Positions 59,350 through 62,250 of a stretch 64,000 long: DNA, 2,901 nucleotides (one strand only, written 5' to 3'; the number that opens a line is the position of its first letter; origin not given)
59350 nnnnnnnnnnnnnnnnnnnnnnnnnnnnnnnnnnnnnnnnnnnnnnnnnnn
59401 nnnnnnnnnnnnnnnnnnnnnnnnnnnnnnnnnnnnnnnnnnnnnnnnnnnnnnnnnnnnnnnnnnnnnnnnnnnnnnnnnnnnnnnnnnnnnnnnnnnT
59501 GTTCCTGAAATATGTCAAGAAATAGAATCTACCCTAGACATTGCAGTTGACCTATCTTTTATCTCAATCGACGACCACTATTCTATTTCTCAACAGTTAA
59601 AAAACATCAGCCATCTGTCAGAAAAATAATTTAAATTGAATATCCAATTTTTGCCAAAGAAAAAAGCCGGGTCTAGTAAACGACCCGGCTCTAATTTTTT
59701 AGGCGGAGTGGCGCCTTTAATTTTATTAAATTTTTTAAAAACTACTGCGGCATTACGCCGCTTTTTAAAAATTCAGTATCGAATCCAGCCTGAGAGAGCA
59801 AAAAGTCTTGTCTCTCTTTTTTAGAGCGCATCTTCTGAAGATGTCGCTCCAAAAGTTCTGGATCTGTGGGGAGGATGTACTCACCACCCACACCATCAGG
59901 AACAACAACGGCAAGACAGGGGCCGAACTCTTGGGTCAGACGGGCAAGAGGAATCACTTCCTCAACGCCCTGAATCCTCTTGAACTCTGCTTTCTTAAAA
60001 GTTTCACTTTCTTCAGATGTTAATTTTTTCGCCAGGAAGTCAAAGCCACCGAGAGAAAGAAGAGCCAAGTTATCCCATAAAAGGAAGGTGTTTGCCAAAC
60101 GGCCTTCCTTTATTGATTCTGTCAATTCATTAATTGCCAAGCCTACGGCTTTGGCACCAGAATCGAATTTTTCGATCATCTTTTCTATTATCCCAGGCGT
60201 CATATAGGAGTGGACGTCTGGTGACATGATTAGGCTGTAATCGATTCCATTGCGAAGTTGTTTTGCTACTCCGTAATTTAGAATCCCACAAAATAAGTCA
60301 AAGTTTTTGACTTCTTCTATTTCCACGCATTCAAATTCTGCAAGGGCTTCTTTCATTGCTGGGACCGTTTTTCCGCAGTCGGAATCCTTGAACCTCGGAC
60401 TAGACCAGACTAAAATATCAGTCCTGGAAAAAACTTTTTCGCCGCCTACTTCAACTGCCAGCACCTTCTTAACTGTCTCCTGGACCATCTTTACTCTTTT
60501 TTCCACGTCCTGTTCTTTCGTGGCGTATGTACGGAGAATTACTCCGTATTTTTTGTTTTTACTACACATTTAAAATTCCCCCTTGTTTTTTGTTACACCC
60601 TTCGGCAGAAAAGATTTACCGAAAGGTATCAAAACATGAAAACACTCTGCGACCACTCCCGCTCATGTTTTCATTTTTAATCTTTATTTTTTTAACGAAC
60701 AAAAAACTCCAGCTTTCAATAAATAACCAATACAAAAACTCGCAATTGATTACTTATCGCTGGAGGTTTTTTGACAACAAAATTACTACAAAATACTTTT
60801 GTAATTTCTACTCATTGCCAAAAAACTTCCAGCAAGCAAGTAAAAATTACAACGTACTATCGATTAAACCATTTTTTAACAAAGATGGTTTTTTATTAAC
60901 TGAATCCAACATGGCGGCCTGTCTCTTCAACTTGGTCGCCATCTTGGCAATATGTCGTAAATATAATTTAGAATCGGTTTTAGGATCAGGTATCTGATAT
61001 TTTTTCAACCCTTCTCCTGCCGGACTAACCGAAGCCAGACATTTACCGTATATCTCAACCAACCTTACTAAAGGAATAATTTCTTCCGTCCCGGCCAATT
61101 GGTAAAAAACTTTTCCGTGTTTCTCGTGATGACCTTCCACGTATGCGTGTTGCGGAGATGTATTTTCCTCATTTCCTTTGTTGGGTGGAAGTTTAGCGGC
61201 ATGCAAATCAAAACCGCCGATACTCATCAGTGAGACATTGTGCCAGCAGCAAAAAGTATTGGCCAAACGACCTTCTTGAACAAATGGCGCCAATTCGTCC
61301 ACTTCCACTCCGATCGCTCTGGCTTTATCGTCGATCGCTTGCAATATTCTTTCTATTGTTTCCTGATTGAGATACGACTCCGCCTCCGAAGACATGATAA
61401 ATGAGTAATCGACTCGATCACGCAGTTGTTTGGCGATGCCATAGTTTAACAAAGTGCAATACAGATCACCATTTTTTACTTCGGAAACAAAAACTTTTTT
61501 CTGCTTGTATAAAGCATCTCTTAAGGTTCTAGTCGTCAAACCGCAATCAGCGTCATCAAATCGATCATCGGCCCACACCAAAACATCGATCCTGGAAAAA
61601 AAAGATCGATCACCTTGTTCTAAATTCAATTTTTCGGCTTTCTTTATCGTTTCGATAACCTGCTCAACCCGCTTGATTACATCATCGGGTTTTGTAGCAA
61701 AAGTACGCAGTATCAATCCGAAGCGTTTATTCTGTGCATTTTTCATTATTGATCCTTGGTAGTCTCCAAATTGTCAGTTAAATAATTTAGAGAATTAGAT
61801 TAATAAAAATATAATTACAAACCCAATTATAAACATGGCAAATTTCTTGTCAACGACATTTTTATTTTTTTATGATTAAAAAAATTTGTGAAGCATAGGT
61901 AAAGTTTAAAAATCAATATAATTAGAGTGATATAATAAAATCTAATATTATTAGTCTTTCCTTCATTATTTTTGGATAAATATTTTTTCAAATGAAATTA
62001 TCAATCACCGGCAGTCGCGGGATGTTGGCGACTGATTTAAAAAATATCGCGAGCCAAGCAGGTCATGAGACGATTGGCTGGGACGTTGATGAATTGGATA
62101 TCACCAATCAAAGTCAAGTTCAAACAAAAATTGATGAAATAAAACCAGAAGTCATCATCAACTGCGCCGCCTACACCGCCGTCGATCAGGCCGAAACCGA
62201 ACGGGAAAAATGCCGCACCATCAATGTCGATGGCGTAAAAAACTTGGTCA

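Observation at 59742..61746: Tandem paralogs of an unidentified family embedded in the nucleotide-sugar (rhamnose) locus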

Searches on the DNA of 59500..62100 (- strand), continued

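Call 112: search_with_rna_model(model_id=R2, sources=[window, L001, L002, L004, L006, L008, L013, L015, L016, L017, L018, L019, L020, L022, L023, L024, L025, L026, L027, L028, L029, L030, L031, L032, L033, L034, L035, L036, L037, L038, L039, L040, L041, L042, L043, L044, L045, L046, L047, L048, L049, L050, L051, L052, L053, L009], max_evalue=10, make_alignment=true)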
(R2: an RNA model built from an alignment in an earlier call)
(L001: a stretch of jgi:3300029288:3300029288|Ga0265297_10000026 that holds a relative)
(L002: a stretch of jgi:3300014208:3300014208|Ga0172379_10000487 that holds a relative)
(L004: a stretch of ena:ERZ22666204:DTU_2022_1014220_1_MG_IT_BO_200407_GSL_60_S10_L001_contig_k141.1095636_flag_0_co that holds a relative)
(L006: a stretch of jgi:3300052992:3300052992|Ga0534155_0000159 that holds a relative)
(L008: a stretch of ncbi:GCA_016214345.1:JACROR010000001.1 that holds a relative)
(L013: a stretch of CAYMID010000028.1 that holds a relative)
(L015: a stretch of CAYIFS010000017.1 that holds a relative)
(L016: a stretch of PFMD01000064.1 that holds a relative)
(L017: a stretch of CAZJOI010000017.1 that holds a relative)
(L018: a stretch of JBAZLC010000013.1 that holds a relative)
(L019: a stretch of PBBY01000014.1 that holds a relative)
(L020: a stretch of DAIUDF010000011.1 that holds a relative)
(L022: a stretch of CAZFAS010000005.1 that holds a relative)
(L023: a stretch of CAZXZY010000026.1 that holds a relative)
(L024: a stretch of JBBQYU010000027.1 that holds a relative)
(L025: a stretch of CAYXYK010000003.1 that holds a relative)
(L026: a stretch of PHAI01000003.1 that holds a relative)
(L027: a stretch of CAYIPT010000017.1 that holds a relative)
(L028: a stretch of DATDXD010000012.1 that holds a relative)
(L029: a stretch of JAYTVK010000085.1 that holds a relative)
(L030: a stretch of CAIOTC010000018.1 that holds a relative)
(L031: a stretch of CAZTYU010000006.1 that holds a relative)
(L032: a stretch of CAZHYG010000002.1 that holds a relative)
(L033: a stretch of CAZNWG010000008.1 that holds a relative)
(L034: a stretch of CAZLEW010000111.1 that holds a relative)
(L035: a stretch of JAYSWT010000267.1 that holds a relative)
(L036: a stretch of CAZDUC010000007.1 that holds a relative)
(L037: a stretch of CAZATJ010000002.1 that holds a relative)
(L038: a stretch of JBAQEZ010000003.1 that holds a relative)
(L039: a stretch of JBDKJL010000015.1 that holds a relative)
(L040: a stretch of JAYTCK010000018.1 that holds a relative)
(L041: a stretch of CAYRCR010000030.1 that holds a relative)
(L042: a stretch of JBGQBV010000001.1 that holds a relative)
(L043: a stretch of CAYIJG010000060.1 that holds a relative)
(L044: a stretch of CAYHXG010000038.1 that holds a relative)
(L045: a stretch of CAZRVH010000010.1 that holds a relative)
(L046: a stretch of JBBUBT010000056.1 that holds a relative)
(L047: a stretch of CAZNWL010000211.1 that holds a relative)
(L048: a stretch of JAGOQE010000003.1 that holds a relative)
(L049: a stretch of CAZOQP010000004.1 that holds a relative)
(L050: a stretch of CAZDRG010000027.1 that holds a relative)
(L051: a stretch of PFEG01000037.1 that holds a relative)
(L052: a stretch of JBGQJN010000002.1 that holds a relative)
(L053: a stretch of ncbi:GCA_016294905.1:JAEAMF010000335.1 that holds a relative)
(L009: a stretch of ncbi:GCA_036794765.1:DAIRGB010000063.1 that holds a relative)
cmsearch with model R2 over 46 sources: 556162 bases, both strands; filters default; matches with E-value up to 10: 20.
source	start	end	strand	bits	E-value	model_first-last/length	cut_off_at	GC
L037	5913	5965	+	78.2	3.8e-19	1-53/53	no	0.51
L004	7943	7995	+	76.2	1.4e-18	1-53/53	no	0.45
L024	5932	5984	+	76.2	1.4e-18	1-53/53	no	0.45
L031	5944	5996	+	75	3.1e-18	1-53/53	no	0.55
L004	9114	9166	+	74.1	5.9e-18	1-53/53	no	0.47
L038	5944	5996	+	74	6.1e-18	1-53/53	no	0.47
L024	7103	7155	+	73.6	8.2e-18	1-53/53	no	0.47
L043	3790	3842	+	67.5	4.7e-16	1-53/53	no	0.55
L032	5932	5984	+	66.9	6.8e-16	1-53/53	no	0.58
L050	5934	5985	+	37.9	1.6e-07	1-53/53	no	0.54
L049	5932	5995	+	33.3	3.4e-06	1-53/53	no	0.53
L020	5887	5936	+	17.2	0.15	1-53/53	no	0.52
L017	3309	3358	+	17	0.17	1-53/53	no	0.52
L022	5929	5984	+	14.7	0.76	5-49/53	no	0.46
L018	3269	3325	+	13.8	1.4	1-53/53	no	0.51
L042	5919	5968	+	13.2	2.1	1-53/53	no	0.52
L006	6597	6615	-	12.8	2.7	16-34/53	no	0.42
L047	1531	1587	+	12.3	3.8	1-53/53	no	0.54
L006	6684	6699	-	11.7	5.7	18-33/53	no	0.5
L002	16542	16585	+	10.9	9.6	1-53/53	no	0.39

Alignment A10: 20 matches aligned to the model, 87 columns, each read 5' to 3' on its own strand. Consensus structure (alignment columns), stored with it:
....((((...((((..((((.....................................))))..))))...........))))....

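Call 113: search_with_rna_model(model_id=R2, sources=[L004, L017, L018, L020, L022, L024, L031, L032, L037, L038, L042, L043, L049, L050], max_evalue=0.7, make_alignment=true)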
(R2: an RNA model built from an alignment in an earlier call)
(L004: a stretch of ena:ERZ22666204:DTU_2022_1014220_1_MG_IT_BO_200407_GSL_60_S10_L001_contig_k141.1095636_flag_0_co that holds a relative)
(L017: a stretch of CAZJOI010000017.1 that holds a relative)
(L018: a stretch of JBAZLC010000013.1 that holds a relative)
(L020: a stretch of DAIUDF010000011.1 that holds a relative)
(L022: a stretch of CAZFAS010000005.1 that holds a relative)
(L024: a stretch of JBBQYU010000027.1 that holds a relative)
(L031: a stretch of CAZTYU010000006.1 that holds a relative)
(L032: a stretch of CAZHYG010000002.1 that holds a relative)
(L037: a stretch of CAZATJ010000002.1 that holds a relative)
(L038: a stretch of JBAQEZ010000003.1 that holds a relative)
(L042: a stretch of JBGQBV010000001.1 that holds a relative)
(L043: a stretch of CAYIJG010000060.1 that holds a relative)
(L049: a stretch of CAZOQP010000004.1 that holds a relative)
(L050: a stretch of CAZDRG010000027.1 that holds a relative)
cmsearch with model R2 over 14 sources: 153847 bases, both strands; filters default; matches with E-value up to 0.7: 16.
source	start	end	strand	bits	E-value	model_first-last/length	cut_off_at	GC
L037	5913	5965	+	78.2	1e-19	1-53/53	no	0.51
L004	7943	7995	+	76.2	3.9e-19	1-53/53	no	0.45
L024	5932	5984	+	76.2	3.9e-19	1-53/53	no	0.45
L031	5944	5996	+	75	8.6e-19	1-53/53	no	0.55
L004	9114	9166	+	74.1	1.6e-18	1-53/53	no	0.47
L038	5944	5996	+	74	1.7e-18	1-53/53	no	0.47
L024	7103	7155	+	73.6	2.3e-18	1-53/53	no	0.47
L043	3790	3842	+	67.5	1.3e-16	1-53/53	no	0.55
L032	5932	5984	+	66.9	1.9e-16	1-53/53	no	0.58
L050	5934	5985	+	37.9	4.3e-08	1-53/53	no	0.54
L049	5932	5995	+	33.3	9.3e-07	1-53/53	no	0.53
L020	5887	5936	+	17.2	0.04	1-53/53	no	0.52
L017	3309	3358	+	17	0.047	1-53/53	no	0.52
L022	5929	5984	+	14.7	0.21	5-49/53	no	0.46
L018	3269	3325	+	13.8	0.39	1-53/53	no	0.51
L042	5919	5968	+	13.2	0.59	1-53/53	no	0.52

Alignment A11: 16 matches aligned to the model, 84 columns, each read 5' to 3' on its own strand. Consensus structure (alignment columns), stored with it:
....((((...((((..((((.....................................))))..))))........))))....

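Call 115: build_rna_model(alignment_id=A11)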
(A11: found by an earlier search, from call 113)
Model R3 built from alignment A11 (16 sequences, 84 columns); structure: stored with the alignment.
model positions 53; base pairs 12; branch points 0; effective number of sequences 6.71; information 1.047 bits per position. Calibrated on 0.2 Mb of random sequence (short: E-values are rough).
structure used (alignment columns):
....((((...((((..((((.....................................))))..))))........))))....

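Call 117: search_with_rna_model(model_id=R3, sources=[window, L001, L002, L004, L006, L008, L013, L015, L016, L017, L018, L019, L020, L022, L023, L024, L025, L026, L027, L028, L029, L030, L031, L032, L033, L034, L035, L036, L037, L038, L039, L040, L041, L042, L043, L044, L045, L046, L047, L048, L049, L050, L051, L052, L053, L009], max_evalue=5, make_alignment=true)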
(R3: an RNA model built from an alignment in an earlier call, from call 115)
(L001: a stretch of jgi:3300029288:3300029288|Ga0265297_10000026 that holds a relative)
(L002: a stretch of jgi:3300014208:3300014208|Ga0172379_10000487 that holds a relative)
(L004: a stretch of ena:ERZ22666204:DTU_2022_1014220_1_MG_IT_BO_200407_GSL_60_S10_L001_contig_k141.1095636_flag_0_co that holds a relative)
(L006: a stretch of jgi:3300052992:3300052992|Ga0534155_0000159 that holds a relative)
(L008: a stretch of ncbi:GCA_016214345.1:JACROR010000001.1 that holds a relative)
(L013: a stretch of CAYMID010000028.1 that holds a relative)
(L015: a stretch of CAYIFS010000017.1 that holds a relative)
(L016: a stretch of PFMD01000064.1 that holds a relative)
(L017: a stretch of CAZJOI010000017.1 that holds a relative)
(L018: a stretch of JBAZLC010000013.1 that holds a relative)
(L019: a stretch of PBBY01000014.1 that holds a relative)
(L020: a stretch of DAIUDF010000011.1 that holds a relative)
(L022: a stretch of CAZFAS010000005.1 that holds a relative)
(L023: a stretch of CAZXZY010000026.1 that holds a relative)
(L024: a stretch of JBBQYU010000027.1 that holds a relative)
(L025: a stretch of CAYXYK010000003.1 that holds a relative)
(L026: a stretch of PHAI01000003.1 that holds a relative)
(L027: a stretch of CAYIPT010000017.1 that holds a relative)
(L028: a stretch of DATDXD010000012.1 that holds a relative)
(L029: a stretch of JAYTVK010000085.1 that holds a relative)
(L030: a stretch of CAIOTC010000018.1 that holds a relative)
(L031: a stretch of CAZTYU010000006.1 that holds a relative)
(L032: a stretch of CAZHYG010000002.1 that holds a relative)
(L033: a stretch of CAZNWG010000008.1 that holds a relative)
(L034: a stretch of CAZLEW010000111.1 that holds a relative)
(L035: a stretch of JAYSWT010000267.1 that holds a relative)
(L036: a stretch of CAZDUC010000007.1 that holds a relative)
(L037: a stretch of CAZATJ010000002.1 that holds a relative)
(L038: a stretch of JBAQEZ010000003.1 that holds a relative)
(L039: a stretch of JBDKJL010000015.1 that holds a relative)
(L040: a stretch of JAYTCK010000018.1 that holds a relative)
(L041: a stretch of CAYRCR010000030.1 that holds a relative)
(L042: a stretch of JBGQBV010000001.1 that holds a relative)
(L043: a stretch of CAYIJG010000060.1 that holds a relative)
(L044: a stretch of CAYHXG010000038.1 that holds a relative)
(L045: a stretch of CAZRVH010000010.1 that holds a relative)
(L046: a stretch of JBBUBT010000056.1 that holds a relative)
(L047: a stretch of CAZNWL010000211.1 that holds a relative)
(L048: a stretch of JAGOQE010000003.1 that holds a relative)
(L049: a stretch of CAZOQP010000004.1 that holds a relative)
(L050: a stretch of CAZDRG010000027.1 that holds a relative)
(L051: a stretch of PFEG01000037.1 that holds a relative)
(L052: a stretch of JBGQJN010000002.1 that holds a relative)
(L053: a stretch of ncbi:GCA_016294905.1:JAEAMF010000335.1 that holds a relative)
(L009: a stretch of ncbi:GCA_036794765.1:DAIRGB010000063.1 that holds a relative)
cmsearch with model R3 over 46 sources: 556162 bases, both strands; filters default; matches with E-value up to 5: 21.
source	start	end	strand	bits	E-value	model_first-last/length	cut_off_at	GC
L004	7943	7995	+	75.8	2.1e-14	1-53/53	no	0.45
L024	5932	5984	+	75.8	2.1e-14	1-53/53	no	0.45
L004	9114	9166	+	73.9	5.6e-14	1-53/53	no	0.47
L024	7103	7155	+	73.8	6e-14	1-53/53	no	0.47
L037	5913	5965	+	73.5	6.8e-14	1-53/53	no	0.51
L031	5944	5996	+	72.6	1.1e-13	1-53/53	no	0.55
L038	5944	5996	+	71.6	1.9e-13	1-53/53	no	0.47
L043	3790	3842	+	59.9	9.9e-11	1-53/53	no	0.55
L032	5932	5984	+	59.1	1.5e-10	1-53/53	no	0.58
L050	5934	5985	+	56.9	4.7e-10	1-53/53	no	0.54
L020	5887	5936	+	40.4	3.1e-06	1-53/53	no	0.52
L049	5932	5995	+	40.1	3.7e-06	1-53/53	no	0.53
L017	3309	3358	+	39.2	5.8e-06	1-53/53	no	0.52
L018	3269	3325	+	37.4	1.5e-05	1-53/53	no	0.51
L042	5919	5968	+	31.7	0.00032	1-53/53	no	0.52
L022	5925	5988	+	25.9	0.007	1-53/53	no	0.48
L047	1531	1587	+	25.5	0.0088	1-53/53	no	0.54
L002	7925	7986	+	19.3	0.24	1-53/53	no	0.6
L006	7939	7995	+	17.7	0.54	1-53/53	no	0.56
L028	5919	5975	+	17.1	0.74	1-53/53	no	0.49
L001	9942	9996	+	16.6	1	1-53/53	no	0.55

Alignment A12: 21 matches aligned to the model, 97 columns, each read 5' to 3' on its own strand. Consensus structure (alignment columns), stored with it:
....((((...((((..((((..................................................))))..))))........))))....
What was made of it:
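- Leader: all 21 model hits in 556 kb (both strands) lie on the sense strand just upstream of a family gene or sister-family gene (call 117).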
